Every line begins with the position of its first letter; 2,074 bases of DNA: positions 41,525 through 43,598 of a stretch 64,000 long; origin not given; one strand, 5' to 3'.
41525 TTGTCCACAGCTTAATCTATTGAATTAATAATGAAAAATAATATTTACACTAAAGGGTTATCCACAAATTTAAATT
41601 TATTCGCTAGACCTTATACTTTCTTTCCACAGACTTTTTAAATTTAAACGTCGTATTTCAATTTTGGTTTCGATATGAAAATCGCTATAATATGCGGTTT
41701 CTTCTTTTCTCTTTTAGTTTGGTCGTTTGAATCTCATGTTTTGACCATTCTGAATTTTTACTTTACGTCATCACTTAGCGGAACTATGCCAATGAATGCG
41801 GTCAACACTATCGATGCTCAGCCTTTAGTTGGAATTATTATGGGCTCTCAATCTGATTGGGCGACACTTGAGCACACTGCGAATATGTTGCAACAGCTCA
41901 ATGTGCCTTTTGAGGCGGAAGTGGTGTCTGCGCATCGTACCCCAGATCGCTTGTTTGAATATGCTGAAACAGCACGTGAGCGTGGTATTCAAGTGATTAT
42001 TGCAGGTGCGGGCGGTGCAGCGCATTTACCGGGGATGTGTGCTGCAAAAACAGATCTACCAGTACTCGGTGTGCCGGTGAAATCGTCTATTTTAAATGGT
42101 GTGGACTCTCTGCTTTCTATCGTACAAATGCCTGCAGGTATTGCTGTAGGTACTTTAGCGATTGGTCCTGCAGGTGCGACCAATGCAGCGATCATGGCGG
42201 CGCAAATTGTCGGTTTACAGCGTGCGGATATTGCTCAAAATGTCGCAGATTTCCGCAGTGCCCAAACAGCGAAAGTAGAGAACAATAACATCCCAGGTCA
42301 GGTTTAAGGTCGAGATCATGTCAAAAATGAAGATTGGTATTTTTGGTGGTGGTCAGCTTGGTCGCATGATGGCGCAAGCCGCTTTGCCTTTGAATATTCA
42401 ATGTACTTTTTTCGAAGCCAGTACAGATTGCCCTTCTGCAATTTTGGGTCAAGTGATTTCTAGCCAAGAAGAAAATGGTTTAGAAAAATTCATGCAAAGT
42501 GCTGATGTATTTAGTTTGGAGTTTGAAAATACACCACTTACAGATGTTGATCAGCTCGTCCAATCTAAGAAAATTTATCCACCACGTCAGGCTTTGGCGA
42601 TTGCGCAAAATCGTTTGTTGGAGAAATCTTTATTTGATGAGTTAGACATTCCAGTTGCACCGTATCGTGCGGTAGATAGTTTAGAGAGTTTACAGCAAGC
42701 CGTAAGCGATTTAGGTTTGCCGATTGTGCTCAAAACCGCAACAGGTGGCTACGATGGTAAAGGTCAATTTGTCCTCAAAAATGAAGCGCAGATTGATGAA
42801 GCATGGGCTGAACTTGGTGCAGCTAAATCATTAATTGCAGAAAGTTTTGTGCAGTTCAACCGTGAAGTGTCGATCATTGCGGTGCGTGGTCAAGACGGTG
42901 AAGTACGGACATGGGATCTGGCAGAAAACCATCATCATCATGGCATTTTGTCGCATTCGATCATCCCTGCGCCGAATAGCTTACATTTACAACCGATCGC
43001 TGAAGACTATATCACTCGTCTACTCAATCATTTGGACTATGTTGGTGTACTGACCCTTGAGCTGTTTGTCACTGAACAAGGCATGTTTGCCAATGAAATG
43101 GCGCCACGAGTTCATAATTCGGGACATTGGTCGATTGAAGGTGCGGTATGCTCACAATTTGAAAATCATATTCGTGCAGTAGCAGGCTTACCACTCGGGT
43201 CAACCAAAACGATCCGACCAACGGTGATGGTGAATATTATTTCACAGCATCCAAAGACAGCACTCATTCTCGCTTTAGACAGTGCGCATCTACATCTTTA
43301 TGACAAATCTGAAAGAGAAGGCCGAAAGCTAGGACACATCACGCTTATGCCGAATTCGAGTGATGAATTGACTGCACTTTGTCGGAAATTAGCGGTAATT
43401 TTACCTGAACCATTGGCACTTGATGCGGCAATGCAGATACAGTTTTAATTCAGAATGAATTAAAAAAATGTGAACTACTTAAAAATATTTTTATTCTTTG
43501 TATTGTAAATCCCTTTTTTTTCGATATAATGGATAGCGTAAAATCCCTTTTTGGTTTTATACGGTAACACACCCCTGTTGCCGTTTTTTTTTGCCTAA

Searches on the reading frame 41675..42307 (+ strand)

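Call 9: search_protein_families(library=ncbifam, proteins=[window:41675-42307:+])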
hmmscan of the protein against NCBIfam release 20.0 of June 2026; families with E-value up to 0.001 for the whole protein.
window:41675-42307:+ (210 aa): 2 families
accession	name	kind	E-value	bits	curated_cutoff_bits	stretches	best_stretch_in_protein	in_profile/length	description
TIGR01162.1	purE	equivalog_domain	6.6e-62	207.6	149.6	1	52-205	1-152/156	5-(carboxyamino)imidazole ribonucleotide mutase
NF033503.1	LarB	equivalog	6.5e-06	26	175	1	36-174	66-206/209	nickel pincer cofactor biosynthesis protein LarB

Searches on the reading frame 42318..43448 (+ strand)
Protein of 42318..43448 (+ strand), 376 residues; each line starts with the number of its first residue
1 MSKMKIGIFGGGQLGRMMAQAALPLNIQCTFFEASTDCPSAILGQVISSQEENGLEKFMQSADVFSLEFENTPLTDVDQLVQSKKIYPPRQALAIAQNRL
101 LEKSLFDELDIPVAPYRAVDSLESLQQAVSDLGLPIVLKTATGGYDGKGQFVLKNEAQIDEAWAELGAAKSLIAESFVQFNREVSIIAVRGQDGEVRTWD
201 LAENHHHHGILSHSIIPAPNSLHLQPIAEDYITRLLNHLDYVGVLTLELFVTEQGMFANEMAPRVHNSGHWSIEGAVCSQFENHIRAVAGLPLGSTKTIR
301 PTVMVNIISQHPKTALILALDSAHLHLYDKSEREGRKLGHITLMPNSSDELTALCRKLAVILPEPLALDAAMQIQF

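Call 9: search_protein_families(library=ncbifam, proteins=[window:42318-43448:+])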
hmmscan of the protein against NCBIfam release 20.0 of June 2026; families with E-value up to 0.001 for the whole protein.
window:42318-43448:+ (376 aa): 21 families
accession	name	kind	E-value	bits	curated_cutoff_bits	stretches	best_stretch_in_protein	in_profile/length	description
NF004679.0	PRK06019.1-5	equivalog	1.1e-130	435.8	326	1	3-364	2-371/376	5-(carboxyamino)imidazole ribonucleotide synthase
NF004676.0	PRK06019.1-2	equivalog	2.1e-117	392.2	387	1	4-344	11-356/363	5-(carboxyamino)imidazole ribonucleotide synthase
TIGR01161.1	purK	equivalog_domain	3.8e-110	368.6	318.4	1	5-351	1-359/362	5-(carboxyamino)imidazole ribonucleotide synthase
NF004675.0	PRK06019.1-1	equivalog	2.5e-99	332.6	375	1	3-353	9-365/375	5-(carboxyamino)imidazole ribonucleotide synthase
NF004677.0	PRK06019.1-3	equivalog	3.3e-93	312.6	441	1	4-362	12-384/389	5-(carboxyamino)imidazole ribonucleotide synthase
NF004678.0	PRK06019.1-4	equivalog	4e-83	279.1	444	1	5-365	3-342/355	5-(carboxyamino)imidazole ribonucleotide synthase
NF004680.0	PRK06019.1-6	equivalog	1.1e-78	264.8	327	1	5-354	19-384/405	5-(carboxyamino)imidazole ribonucleotide synthase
NF006766.0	PRK09288.1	equivalog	7.2e-35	120.5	339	1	4-339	13-367/396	formate-dependent phosphoribosylglycinamide formyltransferase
TIGR01142.1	purT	equivalog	7.5e-33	113.9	502.15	1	10-314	6-321/380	phosphoribosylglycinamide formyltransferase 2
NF010623.0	PRK14016.1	subfamily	1.1e-08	33.7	877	1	92-178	208-295/871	cyanophycin synthetase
TIGR02068.2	cya_phycin_syn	equivalog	2.8e-07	29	850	1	92-179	207-295/862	cyanophycin synthetase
NF002378.0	PRK01372.1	subfamily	7.5e-06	24.9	243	1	92-190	94-190/305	D-alanine--D-alanine ligase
NF053643.1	Ddl_archaea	equivalog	2.8e-05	23.3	500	1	89-190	97-191/367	putative pseudomurein biosynthesis ATP-grasp protein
NF009554.0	PRK12999.1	equivalog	3.3e-05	21.9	965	1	88-264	109-296/1147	pyruvate carboxylase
TIGR01205.1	D_ala_D_alaTIGR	subfamily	4.4e-05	22.6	245.65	1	92-186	100-198/318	D-alanine--D-alanine ligase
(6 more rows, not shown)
